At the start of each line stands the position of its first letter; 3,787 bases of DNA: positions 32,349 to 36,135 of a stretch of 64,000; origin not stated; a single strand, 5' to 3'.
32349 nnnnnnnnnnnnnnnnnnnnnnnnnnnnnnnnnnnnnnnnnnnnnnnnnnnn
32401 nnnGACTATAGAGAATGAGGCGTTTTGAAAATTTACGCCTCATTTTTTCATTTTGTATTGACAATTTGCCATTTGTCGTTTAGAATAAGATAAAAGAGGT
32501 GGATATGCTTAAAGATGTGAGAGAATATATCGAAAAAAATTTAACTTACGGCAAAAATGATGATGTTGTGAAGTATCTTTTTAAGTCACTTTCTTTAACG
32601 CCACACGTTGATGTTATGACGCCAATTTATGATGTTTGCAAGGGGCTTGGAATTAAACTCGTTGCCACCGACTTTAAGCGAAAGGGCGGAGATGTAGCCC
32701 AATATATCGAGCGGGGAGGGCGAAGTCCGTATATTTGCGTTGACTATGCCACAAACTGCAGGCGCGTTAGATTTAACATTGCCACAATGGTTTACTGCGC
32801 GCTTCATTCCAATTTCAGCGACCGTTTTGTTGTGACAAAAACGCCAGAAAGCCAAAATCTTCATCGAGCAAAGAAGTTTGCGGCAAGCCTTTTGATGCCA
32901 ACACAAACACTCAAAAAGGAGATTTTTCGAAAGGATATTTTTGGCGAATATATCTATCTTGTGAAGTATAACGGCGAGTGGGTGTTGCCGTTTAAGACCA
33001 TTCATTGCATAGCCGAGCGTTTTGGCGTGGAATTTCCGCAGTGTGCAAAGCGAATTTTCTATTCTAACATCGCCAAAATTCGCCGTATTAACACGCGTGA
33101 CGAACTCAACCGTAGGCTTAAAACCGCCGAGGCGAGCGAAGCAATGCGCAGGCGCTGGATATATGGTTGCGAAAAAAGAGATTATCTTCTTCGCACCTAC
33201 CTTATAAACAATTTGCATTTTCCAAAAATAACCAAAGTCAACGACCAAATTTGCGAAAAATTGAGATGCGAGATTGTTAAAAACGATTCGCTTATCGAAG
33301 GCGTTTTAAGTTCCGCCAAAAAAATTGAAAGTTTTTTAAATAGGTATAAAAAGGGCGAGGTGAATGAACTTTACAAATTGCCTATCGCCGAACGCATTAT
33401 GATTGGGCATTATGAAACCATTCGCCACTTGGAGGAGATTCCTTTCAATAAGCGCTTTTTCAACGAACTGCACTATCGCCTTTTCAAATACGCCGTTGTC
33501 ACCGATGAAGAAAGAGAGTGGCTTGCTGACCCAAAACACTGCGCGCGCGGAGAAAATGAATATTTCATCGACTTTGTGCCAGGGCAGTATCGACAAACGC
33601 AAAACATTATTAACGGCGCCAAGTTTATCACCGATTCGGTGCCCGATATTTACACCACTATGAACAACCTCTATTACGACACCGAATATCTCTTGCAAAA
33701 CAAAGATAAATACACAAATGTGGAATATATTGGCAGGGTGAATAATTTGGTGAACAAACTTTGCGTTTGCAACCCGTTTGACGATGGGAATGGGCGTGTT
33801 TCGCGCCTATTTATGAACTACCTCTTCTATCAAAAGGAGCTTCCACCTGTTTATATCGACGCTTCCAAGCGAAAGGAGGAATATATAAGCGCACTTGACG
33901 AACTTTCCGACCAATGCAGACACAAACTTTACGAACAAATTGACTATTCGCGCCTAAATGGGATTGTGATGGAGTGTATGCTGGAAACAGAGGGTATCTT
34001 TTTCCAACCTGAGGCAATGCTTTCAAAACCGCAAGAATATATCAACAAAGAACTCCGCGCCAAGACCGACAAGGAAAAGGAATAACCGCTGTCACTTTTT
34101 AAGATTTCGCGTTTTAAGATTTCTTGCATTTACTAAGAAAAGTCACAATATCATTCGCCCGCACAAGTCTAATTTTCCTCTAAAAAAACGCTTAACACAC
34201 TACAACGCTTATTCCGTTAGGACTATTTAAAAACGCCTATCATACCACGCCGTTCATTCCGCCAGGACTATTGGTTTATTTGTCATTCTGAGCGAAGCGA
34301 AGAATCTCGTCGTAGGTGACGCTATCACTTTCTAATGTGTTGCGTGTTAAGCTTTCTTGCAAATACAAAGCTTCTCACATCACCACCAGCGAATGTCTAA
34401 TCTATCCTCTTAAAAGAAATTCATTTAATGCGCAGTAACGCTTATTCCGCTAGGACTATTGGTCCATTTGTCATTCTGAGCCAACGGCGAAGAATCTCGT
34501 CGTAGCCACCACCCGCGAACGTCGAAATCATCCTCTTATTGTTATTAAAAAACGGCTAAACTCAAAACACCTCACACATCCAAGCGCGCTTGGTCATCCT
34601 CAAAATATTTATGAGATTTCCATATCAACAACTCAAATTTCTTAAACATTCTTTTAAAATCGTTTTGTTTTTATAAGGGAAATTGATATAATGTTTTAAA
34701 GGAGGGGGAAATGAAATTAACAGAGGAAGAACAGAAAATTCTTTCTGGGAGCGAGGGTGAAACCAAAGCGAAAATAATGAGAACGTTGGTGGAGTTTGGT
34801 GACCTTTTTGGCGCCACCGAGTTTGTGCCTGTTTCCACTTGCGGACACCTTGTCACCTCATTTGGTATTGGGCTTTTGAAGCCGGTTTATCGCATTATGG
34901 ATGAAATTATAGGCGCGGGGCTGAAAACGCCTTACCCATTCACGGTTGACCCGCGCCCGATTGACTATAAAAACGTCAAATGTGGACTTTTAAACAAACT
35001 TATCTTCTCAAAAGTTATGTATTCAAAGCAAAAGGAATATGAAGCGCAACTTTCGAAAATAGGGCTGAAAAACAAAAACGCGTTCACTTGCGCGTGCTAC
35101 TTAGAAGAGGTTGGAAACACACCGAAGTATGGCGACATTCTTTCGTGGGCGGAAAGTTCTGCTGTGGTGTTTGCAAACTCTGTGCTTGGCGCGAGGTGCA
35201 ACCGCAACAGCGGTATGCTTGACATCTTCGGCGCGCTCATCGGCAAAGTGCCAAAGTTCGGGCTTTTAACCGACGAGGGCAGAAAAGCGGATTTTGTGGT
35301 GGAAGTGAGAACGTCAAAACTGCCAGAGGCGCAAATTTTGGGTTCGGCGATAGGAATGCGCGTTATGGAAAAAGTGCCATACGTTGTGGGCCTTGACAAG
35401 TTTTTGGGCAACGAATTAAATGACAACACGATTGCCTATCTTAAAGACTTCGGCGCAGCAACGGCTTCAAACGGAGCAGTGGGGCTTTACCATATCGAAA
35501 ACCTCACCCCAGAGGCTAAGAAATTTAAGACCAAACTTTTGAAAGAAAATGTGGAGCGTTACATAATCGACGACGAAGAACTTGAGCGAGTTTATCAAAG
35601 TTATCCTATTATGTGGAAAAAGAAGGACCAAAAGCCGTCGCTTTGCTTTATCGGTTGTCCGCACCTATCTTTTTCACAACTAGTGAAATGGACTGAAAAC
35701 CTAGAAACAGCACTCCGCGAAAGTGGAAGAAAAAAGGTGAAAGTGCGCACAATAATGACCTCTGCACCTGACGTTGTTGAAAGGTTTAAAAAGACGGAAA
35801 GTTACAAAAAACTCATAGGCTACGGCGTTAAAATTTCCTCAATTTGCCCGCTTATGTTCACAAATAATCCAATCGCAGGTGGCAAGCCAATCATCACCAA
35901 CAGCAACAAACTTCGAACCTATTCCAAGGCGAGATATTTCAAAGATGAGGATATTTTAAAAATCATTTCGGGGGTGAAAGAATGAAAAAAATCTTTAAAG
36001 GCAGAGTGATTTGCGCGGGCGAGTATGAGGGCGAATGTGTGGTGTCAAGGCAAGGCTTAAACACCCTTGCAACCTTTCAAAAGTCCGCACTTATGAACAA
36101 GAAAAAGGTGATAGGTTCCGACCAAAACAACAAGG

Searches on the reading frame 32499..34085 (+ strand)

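Call 70: search_protein_families(library=pfam, proteins=[window:32499-34085:+], max_evalue=0.00001)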
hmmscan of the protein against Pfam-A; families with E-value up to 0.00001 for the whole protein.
window:32499-34085:+ (528 aa): 1 family
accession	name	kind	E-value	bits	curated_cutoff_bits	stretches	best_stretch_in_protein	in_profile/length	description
PF02661.23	Fic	-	4.5e-06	27.9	24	0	358-442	16-92/93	Fic/DOC family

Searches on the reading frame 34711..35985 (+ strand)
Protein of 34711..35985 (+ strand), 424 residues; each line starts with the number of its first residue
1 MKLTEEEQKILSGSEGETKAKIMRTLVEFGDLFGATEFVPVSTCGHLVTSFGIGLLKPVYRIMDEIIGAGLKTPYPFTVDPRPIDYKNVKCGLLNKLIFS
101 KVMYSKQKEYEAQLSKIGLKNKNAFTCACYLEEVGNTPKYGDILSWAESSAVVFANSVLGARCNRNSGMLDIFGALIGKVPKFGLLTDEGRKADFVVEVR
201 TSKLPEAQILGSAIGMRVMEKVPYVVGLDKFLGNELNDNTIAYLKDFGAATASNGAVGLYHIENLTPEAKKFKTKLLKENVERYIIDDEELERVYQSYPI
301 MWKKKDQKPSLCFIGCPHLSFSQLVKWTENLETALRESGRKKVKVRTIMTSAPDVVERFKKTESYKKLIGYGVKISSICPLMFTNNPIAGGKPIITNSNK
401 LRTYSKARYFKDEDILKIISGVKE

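Call 70: search_protein_families(library=pfam, proteins=[window:34711-35985:+], max_evalue=0.00001)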
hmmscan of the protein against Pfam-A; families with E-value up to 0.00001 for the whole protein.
window:34711-35985:+ (424 aa): 1 family
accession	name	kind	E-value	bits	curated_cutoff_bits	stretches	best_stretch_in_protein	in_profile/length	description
PF04412.18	AcnX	-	2.2e-96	323.5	31.5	1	1-408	1-385/400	Aconitase X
